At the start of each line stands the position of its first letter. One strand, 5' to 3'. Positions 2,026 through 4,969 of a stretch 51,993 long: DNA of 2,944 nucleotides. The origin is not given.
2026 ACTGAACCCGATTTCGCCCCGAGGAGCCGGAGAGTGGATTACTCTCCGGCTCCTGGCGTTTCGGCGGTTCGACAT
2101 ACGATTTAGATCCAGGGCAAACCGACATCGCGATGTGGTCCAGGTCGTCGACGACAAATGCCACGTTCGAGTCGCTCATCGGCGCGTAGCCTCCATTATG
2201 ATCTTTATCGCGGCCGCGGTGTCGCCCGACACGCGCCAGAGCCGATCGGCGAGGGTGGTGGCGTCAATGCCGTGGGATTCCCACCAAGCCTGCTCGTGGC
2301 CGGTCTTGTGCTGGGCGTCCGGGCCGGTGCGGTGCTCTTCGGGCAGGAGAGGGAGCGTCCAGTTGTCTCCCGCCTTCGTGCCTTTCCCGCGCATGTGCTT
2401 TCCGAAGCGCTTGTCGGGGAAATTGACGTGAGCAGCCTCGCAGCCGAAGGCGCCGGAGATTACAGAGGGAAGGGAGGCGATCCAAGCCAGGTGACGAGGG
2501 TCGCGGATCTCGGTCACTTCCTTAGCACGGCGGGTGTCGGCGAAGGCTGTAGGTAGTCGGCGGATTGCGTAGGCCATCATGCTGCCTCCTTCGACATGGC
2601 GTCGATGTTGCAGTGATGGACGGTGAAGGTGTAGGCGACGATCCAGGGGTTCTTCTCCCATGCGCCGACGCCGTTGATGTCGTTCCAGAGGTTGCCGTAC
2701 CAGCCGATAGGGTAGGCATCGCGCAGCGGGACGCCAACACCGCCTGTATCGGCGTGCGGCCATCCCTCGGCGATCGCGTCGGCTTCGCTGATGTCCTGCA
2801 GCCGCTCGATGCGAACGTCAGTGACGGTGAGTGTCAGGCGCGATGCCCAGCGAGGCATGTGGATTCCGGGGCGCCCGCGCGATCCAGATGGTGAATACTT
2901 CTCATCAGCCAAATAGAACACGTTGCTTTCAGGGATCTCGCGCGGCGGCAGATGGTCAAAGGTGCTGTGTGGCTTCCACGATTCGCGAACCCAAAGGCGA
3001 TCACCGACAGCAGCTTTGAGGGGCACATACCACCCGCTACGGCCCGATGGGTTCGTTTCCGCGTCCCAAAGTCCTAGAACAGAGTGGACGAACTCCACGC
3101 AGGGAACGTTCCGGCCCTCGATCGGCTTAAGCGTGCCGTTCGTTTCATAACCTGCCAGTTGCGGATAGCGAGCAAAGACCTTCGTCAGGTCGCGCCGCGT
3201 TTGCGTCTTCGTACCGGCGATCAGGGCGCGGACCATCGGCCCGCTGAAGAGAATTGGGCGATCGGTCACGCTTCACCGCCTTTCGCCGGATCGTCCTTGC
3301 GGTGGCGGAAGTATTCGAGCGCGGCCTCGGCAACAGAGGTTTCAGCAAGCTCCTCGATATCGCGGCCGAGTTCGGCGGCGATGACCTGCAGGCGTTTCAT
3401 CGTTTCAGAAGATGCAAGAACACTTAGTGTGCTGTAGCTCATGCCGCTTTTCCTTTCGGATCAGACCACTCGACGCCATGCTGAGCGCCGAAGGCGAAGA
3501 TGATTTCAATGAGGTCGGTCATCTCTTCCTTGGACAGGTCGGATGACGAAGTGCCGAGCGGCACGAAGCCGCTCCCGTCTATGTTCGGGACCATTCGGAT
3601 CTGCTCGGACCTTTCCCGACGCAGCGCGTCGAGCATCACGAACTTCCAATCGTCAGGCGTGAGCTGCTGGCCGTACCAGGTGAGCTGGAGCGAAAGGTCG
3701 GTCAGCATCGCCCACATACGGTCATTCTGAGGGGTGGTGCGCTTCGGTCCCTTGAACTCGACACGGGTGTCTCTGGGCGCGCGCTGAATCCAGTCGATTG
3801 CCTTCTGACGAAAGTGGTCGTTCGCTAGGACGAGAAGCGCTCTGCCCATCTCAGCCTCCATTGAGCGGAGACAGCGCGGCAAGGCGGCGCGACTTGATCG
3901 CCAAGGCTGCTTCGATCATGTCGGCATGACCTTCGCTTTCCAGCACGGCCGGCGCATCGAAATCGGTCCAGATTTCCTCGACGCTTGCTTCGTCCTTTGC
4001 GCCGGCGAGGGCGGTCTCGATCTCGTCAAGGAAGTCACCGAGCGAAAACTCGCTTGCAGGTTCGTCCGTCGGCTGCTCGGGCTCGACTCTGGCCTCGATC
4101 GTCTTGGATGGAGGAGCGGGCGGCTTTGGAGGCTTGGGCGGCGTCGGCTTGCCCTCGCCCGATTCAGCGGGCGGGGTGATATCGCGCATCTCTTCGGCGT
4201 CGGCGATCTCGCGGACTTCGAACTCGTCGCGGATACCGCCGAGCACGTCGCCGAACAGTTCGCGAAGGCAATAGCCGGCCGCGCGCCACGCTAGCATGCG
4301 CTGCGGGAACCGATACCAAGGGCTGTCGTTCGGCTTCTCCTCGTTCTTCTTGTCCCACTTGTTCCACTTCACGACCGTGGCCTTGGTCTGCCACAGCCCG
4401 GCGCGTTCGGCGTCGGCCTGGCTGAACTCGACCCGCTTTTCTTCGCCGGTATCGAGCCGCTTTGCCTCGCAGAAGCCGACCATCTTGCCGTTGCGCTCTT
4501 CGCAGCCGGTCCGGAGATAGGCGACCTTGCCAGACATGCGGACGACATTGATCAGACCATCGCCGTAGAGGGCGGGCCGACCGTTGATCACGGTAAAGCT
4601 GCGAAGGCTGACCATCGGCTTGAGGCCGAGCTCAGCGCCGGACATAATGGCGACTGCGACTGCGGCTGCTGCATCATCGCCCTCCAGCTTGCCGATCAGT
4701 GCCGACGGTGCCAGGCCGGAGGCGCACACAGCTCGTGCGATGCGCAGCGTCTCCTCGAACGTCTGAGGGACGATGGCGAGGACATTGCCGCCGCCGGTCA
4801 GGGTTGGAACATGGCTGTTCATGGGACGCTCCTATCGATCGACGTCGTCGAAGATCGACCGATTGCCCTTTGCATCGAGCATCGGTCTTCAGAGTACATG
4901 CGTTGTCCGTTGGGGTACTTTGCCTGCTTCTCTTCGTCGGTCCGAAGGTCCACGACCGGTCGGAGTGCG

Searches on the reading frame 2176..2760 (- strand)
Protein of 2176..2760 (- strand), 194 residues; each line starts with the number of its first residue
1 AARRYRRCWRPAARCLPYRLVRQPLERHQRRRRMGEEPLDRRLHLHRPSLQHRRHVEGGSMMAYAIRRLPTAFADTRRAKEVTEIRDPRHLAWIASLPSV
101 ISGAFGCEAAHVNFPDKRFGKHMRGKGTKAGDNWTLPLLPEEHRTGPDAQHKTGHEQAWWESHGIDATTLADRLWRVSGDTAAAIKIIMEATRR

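Call 64: search_protein_families(library=pfam, proteins=[window:2176-2760:-], max_evalue=0.001)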
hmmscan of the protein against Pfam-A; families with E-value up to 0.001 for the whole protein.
window:2176-2760:- (194 aa): 1 family
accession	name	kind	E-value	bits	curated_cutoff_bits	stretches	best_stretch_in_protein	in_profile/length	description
PF06147.18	DUF968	-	0.00032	21.2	27.8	1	84-166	86-156/171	Protein of unknown function (DUF968)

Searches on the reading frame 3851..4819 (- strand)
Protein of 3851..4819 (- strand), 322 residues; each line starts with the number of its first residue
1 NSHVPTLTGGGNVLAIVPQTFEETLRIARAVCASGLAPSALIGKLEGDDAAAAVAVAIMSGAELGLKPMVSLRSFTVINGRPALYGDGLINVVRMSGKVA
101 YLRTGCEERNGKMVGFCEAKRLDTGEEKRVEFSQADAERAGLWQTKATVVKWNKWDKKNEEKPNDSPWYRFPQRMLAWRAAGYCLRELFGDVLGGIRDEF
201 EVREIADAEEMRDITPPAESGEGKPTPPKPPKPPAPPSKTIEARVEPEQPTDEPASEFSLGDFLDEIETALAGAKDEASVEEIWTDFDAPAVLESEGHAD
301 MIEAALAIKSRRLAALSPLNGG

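Call 64: search_protein_families(library=pfam, proteins=[window:3851-4819:-], max_evalue=0.001)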
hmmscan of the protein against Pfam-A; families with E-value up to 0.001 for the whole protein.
window:3851-4819:- (322 aa): 1 family
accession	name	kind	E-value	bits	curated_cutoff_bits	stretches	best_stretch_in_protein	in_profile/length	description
PF03837.19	RecT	-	8.7e-05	22.6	24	1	108-212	109-188/198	RecT family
